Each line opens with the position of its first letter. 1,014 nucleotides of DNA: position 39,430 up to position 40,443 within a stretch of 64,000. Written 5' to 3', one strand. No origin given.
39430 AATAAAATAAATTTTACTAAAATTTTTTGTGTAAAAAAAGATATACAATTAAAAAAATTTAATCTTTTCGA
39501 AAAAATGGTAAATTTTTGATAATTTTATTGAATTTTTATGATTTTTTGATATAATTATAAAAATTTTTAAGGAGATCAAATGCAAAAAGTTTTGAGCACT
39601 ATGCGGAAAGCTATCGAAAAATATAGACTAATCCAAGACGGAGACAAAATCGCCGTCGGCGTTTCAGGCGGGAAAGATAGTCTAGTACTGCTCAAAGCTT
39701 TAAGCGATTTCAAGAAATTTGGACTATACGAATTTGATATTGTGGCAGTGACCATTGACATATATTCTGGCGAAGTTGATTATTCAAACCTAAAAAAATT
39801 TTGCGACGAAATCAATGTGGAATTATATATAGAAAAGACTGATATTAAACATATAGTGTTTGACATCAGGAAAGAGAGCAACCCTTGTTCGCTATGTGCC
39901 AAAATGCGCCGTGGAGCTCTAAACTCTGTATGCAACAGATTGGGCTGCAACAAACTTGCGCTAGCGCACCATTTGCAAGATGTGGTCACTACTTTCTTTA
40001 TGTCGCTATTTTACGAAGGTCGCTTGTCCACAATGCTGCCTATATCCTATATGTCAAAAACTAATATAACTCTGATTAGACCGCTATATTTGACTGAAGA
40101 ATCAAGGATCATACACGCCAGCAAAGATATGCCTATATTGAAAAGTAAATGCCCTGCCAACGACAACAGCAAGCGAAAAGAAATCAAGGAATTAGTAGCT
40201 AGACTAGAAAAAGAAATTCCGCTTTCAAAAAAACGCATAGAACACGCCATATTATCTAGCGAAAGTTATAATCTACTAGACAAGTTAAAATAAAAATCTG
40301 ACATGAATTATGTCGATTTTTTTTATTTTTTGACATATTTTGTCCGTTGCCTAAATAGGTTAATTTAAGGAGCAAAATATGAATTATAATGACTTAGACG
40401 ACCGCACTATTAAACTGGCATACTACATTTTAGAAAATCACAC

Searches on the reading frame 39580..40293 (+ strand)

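Call 22: search_protein_families(library=pfam, proteins=[window:39580-40293:+], max_evalue=0.001)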
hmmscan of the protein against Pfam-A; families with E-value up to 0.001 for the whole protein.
window:39580-40293:+ (237 aa): 1 family
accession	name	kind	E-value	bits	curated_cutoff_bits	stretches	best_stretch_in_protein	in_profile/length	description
PF01171.26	ATP_bind_3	-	4.7e-20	72.5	27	1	23-184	1-159/182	PP-loop family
